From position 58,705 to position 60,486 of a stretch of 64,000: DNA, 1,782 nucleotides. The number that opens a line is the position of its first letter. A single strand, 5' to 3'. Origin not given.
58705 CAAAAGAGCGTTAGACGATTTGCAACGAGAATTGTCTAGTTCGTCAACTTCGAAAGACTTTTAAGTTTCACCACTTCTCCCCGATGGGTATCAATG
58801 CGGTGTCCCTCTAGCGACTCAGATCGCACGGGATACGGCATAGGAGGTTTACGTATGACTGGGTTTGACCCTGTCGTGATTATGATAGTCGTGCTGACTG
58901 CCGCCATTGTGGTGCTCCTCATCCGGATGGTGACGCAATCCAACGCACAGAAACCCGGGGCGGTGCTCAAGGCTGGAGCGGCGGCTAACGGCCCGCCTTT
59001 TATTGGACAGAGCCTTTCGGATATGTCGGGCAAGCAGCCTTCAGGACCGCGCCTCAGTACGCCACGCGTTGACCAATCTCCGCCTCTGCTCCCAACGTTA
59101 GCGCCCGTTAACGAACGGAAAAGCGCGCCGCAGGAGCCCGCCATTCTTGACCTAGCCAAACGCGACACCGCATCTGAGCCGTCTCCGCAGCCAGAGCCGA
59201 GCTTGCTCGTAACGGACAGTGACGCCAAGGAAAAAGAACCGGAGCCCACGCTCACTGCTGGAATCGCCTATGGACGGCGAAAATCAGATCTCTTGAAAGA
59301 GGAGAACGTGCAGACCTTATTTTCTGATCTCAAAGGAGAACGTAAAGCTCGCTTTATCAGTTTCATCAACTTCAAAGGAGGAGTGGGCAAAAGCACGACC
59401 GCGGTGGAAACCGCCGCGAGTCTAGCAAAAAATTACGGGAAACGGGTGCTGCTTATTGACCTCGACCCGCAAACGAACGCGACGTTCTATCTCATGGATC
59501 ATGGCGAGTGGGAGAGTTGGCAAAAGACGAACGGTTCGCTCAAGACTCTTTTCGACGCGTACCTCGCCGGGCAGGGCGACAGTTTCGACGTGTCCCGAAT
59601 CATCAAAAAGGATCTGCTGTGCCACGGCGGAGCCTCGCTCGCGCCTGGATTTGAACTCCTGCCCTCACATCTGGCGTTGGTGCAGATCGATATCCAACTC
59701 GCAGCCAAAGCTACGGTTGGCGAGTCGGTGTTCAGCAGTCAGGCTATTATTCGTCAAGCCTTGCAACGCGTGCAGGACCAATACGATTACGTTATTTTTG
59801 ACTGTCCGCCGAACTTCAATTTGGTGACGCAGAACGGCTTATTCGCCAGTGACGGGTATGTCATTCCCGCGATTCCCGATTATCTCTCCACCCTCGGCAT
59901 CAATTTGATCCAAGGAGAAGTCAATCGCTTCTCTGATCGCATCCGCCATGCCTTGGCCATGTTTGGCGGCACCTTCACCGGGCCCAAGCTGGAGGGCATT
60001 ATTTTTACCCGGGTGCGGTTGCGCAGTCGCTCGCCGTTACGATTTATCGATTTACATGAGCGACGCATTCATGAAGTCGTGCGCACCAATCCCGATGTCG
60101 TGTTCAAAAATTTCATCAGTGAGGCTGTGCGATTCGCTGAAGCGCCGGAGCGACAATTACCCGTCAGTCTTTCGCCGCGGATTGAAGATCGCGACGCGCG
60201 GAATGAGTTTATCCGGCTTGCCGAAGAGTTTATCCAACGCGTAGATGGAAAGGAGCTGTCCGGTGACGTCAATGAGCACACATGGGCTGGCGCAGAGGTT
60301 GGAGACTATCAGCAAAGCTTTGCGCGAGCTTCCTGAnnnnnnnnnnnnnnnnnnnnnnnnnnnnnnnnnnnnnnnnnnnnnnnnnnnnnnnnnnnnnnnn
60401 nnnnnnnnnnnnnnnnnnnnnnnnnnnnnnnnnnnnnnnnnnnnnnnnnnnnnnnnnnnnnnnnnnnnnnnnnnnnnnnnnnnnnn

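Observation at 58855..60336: ParA/MinD-type ATPase with an N-terminal transmembrane helix and long Pro/Ser/Glu-rich linker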

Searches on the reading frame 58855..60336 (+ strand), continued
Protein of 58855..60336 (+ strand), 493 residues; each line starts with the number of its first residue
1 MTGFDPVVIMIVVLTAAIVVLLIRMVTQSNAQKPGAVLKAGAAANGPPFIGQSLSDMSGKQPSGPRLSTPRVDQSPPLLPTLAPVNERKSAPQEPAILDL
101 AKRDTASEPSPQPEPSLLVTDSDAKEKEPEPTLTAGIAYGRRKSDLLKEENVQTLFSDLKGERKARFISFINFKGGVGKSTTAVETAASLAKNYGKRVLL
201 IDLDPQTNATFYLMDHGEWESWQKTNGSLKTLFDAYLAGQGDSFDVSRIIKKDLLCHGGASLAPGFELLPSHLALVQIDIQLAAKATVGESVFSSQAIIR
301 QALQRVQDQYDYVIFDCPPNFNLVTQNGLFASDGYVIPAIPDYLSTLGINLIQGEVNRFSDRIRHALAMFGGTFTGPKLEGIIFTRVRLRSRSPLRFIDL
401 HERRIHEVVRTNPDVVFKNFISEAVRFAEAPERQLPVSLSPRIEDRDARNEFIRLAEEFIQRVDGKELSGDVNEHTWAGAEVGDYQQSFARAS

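Call 22: search_protein_families(library=padloc, proteins=[window:58855-60333:+, L008:3740-5242:+, L008:5250-6158:+, L008:6173-6550:+, L006:8926-9318:+, L006:9410-9955:+], max_evalue=0.01)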
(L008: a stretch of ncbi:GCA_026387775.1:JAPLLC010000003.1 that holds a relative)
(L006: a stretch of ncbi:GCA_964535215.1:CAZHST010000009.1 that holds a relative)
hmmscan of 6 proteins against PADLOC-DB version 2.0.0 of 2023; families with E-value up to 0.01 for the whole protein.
window:58855-60333:+ (493 aa): 2 families
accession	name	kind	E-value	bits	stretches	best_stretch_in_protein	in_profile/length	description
PDLC04559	PDC-M28B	-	1.4e-08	32.3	1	163-204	126-166/438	-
PDLC04560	PDC-M28B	-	0.0015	16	1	160-215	9-63/327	-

L008:3740-5242:+ (501 aa): 0 families

L008:5250-6158:+ (303 aa): 2 families
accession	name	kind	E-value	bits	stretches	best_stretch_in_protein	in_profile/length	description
PDLC04559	PDC-M28B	-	2.3e-06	25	1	4-41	130-166/438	-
PDLC04560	PDC-M28B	-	0.0035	14.8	1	3-44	15-55/327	-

L008:6173-6550:+ (126 aa): 0 families

L006:8926-9318:+ (131 aa): 0 families

L006:9410-9955:+ (182 aa): 0 families

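Call 24: find_related_loci(query=window:58855-60333:+, collection=genome_contigs, flank=10000)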
Query window:58855-60333:+ (493 aa) in genome_contigs; peptide patterns used: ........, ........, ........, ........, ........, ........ (x = any residue, [..] = any of these).
71 stretches matched a pattern; 10 encode a relative of the query (tblastn E <= 1e-3); 9 distinct loci.
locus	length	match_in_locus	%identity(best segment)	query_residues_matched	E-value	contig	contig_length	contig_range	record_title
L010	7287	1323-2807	78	1-493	0e+0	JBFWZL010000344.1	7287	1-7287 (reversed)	MAG: Candidatus Binatia bacterium isolate CA_2019_TPBS_187 NODE_37946_length_7287_cov_3.615223_TPBS, whole genome shotgu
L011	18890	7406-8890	78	1-493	0e+0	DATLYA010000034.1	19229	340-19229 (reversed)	MAG TPA_asm: Candidatus Methylomirabilota bacterium isolate SMAG_U13260 k141_470025, whole genome shotgun sequence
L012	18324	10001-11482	81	1-493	0e+0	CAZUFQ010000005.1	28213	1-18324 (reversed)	MAG TPA_asm: uncultured Enterobacteriaceae bacterium isolate binchicken_co185_61 genome assembly, contig: NODE_2135_leng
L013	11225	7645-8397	30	167-463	7e-28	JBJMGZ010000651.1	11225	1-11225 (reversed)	MAG: Thermoanaerobaculia bacterium isolate 12C18O_48h_100_P16_coass_bin_34 k141_3606650, whole genome shotgun sequence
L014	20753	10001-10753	30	167-463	6e-27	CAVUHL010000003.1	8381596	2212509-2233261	MAG: uncultured Holophagales bacterium isolate MFD01916.bin.1.17 genome assembly, contig: contig_1998, whole genome shot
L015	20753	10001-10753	29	165-462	3e-21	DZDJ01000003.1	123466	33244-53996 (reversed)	MAG TPA_asm: Edaphobacter aggregans isolate SulCav_PC08_64_59_48 SulCav_PC08-64_17_length_123466_cov_25.135215, whole ge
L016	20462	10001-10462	34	172-349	5e-21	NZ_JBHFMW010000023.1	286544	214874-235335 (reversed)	Aeromonas sp. MdU4 strain Md14-U4 MdU4_R1_(paired)_trimmed_(paired)_contig_23, whole genome shotgun sequence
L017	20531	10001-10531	30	161-369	3e-15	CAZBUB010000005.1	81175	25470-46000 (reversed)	MAG TPA_asm: uncultured Desulfohalobiaceae bacterium isolate SRP252850_co1_107 genome assembly, contig: NODE_287_length_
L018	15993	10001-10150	43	163-212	2e-6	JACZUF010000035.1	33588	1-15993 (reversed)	MAG: Chloroflexota bacterium isolate B15T1B11 B15T1B11_NODE186, whole genome shotgun sequence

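Call 37: predict_structure(alignment_id=A1)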
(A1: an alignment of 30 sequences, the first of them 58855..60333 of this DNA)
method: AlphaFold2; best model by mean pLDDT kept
length: 493 residues; sequences in the alignment: 30
mean_pLDDT: 68.9   pTM: 0.63
mean pLDDT of the five models: 68.9, 68.5, 68.5, 66.5, 64.0
residues with pLDDT >= 90: 151; 70-90: 153; 50-70: 36; < 50: 153
segments of 3 or more residues with pLDDT < 50: 31-147, 157-160, 466-493
pLDDT, mean of each block of 10 residues (from residue 1): 77 93 79 35 32 26 35 34 31 32 26 32 28 28 41 49 82 71 94 96 84 90 91 89 88 81 93 83 68 77 90 92 89 92 81 92 85 87 87 71 90 90 75 87 89 95 60 32 34 37
secondary structure, 60 per line:
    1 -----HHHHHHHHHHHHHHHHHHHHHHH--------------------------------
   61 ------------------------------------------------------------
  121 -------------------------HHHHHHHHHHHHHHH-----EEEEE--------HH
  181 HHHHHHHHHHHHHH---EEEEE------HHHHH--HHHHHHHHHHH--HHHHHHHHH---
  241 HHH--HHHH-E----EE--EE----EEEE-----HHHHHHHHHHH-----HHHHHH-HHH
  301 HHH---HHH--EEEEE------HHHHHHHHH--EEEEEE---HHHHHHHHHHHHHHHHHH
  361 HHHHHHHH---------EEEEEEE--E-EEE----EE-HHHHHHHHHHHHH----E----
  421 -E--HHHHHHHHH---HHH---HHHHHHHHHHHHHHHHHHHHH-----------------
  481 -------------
elements in order: H6-28 H146-160 E166-170 H179-194 E198-202 H209-213 H216-226 H229-237 H246-249 E266-269 H275-285 H291-296 H298-303 E312-316 H323-331 E334-339 H343-368 E378-384 E389-391 H399-411 H425-433 H443-463

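Call 41: fold_search(model_id=the predicted structure, library=pdb)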
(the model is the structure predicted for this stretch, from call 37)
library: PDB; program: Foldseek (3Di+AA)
matches with E <= 10: 1080; with E <= 0.001: 333
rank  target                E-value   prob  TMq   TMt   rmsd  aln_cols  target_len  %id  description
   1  9a6n_A                5.3e-18  1.00  0.46  0.87   3.1       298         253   30  Integrative model of SOJ-NRDR by crosslinking MS and deep learning (released 2024-09-18)
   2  8ray_B                9.5e-17  1.00  0.46  0.87   3.4       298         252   26  ParA in complex with ATP (released 2025-03-26)
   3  8ray_A                1.0e-16  1.00  0.46  0.85   3.3       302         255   25  ParA in complex with ATP (released 2025-03-26)
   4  2bek_A                1.9e-16  1.00  0.45  0.89   3.1       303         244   28  Structure of the bacterial chromosome segregation protein Soj (released 2005-01-12)
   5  8jmj_A                2.6e-16  1.00  0.48  0.88   2.6       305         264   24  Structure of Helicobacter pylori Soj-DNA-Spo0J complex (released 2024-05-29)
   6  2bek_B                3.9e-16  1.00  0.44  0.86   3.4       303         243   28  Structure of the bacterial chromosome segregation protein Soj (released 2005-01-12)
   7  2bej                  4.1e-16  1.00  0.44  0.86   3.4       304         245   28  Structure of the bacterial chromosome segregation protein Soj (released 2005-01-12)
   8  1wcv                  5.2e-16  1.00  0.44  0.86   3.3       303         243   28  Structure of the bacterial chromosome segregation protein Soj (released 2005-01-12)
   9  6iub_A                7.9e-16  1.00  0.48  0.88   2.6       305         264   24  Structure of Helicobacter pylori Soj protein (released 2019-02-13)
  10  8jml_B                8.8e-16  1.00  0.48  0.88   2.6       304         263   24  Structure of Helicobacter pylori Soj protein mutant, D41A (released 2024-05-29)
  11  6nop_B                1.1e-14  1.00  0.44  0.77   4.4       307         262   20  Structure of Cyanothece McdA(D38A)-ATP complex (released 2019-04-24)
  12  6non_A                1.9e-14  1.00  0.45  0.81   3.5       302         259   20  Structure of Cyanthece apo McdA (released 2019-04-24)
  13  6nop_A                2.0e-14  1.00  0.43  0.77   4.2       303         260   19  Structure of Cyanothece McdA(D38A)-ATP complex (released 2019-04-24)
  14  6non_B                2.1e-14  1.00  0.44  0.81   3.9       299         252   21  Structure of Cyanthece apo McdA (released 2019-04-24)
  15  7npe_C                1.5e-12  1.00  0.46  0.56   4.3       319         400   19  Vibrio cholerae ParA2-ADP (released 2021-07-21)
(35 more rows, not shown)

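Call 67: search_protein_families(library=phrogs, proteins=[L006:8926-9318:+], max_evalue=0.01)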
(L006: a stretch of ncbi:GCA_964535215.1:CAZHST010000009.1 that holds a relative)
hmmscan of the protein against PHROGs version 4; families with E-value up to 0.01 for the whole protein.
L006:8926-9318:+ (131 aa): 0 families

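Call 71: find_encoding_contigs(protein=P0024, flank=7000, max_places=1)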
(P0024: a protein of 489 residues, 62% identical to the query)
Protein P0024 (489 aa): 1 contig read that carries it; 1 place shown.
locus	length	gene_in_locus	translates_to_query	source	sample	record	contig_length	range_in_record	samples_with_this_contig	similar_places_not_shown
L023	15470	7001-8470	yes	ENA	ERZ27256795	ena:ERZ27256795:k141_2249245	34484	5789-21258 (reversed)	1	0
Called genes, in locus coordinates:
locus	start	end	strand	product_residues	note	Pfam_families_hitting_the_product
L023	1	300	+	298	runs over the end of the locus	PF02195:ParB_N, PF17762:HTH_ParB, PF23552:ParB_C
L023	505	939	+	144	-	PF00430:ATP-synt_B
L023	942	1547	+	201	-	PF00430:ATP-synt_B, PF05405:Mt_ATP-synt_B (weak)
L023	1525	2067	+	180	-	PF00213:OSCP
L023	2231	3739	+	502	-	PF02874:ATP-synt_ab_N, PF00006:ATP-synt_ab, PF00306:ATP-synt_ab_C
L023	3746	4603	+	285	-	PF00231:ATP-synt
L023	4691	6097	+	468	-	PF02874:ATP-synt_ab_N, PF00006:ATP-synt_ab, PF22919:ATP-synt_VA_C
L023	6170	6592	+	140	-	PF02823:ATP-synt_DE_N, PF00401:ATP-synt_DE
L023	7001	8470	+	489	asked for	PF00142:Fer4_NifH (weak), PF01656:CbiA, PF06564:CBP_BcsQ (faint), PF09140:MipZ (weak), PF10609:ParA (weak), PF13614:AAA_31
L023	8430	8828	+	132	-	-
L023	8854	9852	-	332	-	PF00493:MCM (faint), PF20030:bpMoxR, PF00004:AAA (weak), PF07726:AAA_3, PF07728:AAA_5, PF17863:AAA_lid_2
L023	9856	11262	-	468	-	-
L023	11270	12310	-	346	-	PF02618:YceG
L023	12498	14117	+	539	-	PF19425:Csd3_N2 (weak), PF01551:Peptidase_M23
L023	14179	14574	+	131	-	PF13279:4HBT_2, PF03061:4HBT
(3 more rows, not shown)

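Call 72: find_encoding_contigs(protein=P0042, flank=7000, max_places=1)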
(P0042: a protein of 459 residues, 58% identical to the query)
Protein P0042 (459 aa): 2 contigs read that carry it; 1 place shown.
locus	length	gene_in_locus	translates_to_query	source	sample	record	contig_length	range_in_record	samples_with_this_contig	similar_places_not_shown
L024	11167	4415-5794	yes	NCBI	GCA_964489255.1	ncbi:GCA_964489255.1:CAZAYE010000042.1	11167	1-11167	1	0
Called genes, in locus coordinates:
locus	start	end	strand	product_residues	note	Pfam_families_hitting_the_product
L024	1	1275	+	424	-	?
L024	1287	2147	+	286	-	PF00231:ATP-synt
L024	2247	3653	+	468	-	PF02874:ATP-synt_ab_N, PF00006:ATP-synt_ab, PF22919:ATP-synt_VA_C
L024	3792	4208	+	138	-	PF02823:ATP-synt_DE_N, PF00401:ATP-synt_DE (weak)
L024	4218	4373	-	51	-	-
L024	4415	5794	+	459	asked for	PF00142:Fer4_NifH (faint), PF01656:CbiA, PF06564:CBP_BcsQ (faint), PF09140:MipZ (weak), PF10609:ParA (weak), PF13614:AAA_31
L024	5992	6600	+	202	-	PF13577:SnoaL_4, PF13474:SnoaL_3 (weak), PF12680:SnoaL_2 (weak)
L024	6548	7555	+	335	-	PF00565:SNase, PF00932:LTD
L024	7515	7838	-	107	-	-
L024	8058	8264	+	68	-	-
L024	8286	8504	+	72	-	-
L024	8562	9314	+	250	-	PF04191:PEMT (weak), PF04140:ICMT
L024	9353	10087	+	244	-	-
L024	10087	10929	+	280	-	PF01209:Ubie_methyltran (weak), PF03291:mRNA_G-N7_MeTrfase (faint), PF13489:Methyltransf_23, PF08241:Methyltransf_11, PF08242:Methyltransf_12, PF13649:Methyltransf_25, PF13847:Methyltransf_31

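Call 73: find_encoding_contigs(protein=P0033, flank=7000, max_places=1)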
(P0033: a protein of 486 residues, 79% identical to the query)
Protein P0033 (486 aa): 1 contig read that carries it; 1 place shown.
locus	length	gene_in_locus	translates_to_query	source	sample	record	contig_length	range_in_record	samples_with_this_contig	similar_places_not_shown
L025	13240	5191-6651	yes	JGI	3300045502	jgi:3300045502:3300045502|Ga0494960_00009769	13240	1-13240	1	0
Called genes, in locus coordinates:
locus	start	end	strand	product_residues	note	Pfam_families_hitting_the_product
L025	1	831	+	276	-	?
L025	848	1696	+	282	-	PF00005:ABC_tran, PF02463:SMC_N (faint), PF13304:AAA_21 (faint)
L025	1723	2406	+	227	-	PF01895:PhoU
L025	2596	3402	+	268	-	PF00072:Response_reg, PF00486:Trans_reg_C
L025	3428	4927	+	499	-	PF00989:PAS, PF08448:PAS_4, PF12860:PAS_7 (faint), PF00512:HisKA, PF02518:HATPase_c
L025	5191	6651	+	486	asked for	PF10609:ParA (weak), PF00142:Fer4_NifH (faint), PF01656:CbiA, PF02374:ArsA_ATPase (weak), PF06564:CBP_BcsQ (faint), PF09140:MipZ (weak), PF13614:AAA_31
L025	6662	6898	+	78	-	-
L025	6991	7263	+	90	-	-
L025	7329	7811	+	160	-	PF07963:N_methyl (weak), PF12019:GspH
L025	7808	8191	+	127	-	PF07963:N_methyl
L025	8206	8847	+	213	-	PF07963:N_methyl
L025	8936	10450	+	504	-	-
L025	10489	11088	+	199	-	-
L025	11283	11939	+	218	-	PF00072:Response_reg, PF00196:GerE, PF08281:Sigma70_r4_2 (weak)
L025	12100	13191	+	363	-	PF00072:Response_reg, PF07730:HisKA_3, PF13581:HATPase_c_2 (weak), PF02518:HATPase_c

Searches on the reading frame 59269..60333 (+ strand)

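Call 67: search_protein_families(library=phrogs, proteins=[window:59269-60333:+], max_evalue=0.01)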
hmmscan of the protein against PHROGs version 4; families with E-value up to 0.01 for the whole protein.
window:59269-60333:+ (355 aa): 1 family
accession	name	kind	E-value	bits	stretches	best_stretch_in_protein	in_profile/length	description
phrog_164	-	DNA, RNA and nucleotide metabolism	1.3e-50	173.9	1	26-334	223-482/500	ParA-like partition protein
